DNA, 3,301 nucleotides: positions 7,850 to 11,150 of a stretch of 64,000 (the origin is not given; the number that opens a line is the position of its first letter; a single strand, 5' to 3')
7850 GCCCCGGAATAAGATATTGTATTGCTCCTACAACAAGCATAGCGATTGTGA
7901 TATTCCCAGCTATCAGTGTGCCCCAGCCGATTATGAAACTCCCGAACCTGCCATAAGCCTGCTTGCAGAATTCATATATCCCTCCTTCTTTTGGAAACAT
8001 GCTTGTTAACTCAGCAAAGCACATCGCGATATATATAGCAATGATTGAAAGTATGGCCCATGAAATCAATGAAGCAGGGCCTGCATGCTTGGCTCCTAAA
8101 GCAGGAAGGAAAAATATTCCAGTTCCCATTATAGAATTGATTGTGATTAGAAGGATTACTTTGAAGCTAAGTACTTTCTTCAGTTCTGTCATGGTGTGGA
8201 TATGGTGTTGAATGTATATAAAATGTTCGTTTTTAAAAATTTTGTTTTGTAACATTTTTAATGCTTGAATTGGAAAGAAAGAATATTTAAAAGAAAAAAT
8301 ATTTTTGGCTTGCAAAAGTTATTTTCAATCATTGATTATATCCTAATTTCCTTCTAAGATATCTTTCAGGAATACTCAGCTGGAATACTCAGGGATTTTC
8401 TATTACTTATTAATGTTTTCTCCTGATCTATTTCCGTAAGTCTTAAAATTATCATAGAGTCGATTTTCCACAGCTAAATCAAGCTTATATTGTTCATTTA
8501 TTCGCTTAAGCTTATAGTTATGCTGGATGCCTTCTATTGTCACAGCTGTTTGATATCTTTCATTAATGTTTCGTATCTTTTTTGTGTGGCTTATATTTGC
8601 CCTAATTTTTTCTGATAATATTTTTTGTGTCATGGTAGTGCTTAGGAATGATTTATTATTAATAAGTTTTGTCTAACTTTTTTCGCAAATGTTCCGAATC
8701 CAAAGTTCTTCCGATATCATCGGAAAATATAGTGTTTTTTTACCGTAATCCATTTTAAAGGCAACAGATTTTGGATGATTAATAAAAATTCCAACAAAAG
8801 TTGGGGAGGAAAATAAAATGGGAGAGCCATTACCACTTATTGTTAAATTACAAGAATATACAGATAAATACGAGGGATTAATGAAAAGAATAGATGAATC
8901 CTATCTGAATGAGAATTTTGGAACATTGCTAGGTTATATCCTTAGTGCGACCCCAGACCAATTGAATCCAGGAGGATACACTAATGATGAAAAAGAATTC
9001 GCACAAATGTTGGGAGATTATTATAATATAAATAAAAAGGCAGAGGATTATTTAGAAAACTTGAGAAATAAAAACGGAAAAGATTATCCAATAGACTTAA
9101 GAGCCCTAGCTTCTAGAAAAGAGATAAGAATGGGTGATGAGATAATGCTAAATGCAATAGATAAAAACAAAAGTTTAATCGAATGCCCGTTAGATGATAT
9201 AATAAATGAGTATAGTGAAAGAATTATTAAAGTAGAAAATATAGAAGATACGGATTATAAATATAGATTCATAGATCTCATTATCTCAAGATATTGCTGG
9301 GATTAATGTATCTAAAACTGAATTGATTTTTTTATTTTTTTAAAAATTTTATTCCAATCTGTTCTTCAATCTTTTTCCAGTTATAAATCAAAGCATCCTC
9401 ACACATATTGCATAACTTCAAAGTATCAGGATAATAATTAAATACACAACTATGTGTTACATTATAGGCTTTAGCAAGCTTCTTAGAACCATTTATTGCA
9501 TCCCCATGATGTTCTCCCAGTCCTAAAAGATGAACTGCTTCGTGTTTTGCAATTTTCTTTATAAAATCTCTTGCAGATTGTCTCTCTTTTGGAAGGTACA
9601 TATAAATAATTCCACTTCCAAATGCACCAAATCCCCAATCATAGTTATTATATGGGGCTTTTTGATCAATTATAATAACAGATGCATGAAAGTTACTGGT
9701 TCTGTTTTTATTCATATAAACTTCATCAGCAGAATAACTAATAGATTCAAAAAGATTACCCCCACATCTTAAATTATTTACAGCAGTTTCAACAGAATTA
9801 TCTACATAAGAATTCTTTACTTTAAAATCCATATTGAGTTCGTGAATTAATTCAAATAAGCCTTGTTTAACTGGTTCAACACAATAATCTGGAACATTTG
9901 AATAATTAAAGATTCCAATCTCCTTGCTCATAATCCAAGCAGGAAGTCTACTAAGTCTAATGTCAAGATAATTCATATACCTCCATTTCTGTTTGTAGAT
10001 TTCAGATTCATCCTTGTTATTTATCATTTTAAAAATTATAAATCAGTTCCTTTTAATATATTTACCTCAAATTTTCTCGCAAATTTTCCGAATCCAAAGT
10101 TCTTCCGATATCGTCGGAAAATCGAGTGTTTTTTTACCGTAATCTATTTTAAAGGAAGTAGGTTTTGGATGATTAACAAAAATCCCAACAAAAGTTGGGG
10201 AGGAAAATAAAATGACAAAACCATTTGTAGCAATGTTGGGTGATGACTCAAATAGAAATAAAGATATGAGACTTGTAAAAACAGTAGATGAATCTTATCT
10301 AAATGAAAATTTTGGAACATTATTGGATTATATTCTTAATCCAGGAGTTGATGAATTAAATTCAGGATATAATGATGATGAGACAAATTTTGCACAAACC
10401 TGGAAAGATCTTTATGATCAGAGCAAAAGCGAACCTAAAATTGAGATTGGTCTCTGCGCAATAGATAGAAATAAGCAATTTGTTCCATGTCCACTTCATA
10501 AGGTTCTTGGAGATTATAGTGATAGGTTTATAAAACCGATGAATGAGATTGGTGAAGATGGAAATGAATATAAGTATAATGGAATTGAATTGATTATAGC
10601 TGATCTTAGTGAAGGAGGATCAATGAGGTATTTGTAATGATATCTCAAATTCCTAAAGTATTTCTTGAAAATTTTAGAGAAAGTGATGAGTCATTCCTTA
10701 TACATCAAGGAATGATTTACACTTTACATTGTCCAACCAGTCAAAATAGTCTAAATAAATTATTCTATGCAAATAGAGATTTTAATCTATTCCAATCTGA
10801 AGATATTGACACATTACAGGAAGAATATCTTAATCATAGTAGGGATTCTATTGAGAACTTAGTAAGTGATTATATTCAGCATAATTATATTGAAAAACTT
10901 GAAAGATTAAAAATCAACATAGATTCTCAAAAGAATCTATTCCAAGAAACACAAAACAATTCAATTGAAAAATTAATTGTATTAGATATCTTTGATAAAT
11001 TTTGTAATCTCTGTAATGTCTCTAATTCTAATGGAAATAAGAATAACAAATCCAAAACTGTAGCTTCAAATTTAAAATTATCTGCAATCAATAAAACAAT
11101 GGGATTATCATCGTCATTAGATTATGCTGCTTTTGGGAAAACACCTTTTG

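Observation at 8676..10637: Duplicated leader plus 5' coding block shared by two diverged paralogs, each in a divergent promoter region with a conserved palindrome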

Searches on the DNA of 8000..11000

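Call 12: search_rna_families(source=window, start=8000, end=11000, threshold=evalue, max_evalue=1)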
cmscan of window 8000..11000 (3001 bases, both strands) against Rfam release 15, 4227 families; matches with E-value up to 1: 0.
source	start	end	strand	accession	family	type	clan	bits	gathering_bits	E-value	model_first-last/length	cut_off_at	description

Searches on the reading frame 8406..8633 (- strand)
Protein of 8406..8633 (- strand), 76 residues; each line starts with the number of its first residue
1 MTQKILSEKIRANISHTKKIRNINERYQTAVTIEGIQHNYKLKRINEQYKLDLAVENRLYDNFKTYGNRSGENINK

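Call 7: search_protein_families(library=pfam, proteins=[window:8406-8633:-], max_evalue=0.1)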
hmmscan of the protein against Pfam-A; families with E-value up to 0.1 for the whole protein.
window:8406-8633:- (76 aa): 0 families

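Call 9: search_protein_families(library=padloc, proteins=[window:8406-8633:-], max_evalue=0.1)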
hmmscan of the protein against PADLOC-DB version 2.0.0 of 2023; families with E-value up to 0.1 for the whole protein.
window:8406-8633:- (76 aa): 0 families

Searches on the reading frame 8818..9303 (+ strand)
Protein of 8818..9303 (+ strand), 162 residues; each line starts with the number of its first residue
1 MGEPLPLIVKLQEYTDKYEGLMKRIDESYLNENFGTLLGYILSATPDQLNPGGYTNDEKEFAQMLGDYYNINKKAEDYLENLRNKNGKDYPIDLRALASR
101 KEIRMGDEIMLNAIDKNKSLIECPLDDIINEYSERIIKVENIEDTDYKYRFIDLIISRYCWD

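Call 7: search_protein_families(library=pfam, proteins=[window:8818-9303:+], max_evalue=0.1)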
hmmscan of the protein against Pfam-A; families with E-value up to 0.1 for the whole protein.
window:8818-9303:+ (162 aa): 0 families

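Call 9: search_protein_families(library=padloc, proteins=[window:8818-9303:+], max_evalue=0.1)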
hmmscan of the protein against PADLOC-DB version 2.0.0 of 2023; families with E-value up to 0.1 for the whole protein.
window:8818-9303:+ (162 aa): 0 families

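Call 107: search_protein_families(library=ncbifam, proteins=[window:8818-9303:+], max_evalue=0.1)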
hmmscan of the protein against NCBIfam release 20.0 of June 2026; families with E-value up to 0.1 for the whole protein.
window:8818-9303:+ (162 aa): 0 families

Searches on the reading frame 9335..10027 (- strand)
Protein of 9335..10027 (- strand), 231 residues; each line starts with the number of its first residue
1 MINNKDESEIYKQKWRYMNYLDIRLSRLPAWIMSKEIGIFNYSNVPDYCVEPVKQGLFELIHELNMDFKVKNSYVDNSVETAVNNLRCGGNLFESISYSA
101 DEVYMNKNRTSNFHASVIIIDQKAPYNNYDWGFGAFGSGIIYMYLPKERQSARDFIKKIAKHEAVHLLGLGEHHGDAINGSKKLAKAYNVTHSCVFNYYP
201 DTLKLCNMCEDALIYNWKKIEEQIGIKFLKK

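Call 7: search_protein_families(library=pfam, proteins=[window:9335-10027:-], max_evalue=0.1)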
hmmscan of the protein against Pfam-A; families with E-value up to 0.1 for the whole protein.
window:9335-10027:- (231 aa): 2 families
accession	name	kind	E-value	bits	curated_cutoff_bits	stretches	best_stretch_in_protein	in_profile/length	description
PF07470.19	Glyco_hydro_88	-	0.0038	16.7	26.6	1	121-193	20-92/352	Glycosyl Hydrolase Family 88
PF07388.17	A-2_8-polyST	-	0.0072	16.4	23.3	1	44-166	41-164/316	Alpha-2,8-polysialyltransferase (POLYST)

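Call 9: search_protein_families(library=padloc, proteins=[window:9335-10027:-], max_evalue=0.1)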
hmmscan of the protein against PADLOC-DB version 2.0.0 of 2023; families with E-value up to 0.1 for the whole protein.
window:9335-10027:- (231 aa): 0 families

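Call 106: search_solved_structures(query=A13, max_evalue=5)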
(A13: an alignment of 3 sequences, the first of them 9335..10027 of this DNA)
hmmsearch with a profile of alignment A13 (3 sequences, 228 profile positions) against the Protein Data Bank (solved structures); distinct sequences matched with E-value up to 5: 5.
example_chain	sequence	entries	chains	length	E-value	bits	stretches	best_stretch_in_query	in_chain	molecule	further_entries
6uqk_A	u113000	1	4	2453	0.49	13.2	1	168-224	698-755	inositol 1,4,5-triphosphate receptor, type 3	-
8jnt_A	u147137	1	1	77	0.51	13.2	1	75-113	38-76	RxLR19781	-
6dqj_A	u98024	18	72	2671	0.92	12.3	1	168-224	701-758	Inositol 1,4,5-trisphosphate receptor type 3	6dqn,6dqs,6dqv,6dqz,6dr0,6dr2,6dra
7t3p_A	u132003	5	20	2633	0.93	12.3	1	168-224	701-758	Inositol 1,4,5-trisphosphate receptor type 3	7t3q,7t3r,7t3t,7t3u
9jpt_A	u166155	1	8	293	1.3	11.9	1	3-81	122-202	Viral capsid 39 protein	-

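Call 107: search_protein_families(library=ncbifam, proteins=[window:9335-10027:-], max_evalue=0.1)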
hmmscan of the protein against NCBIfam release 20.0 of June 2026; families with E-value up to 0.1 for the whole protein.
window:9335-10027:- (231 aa): 0 families
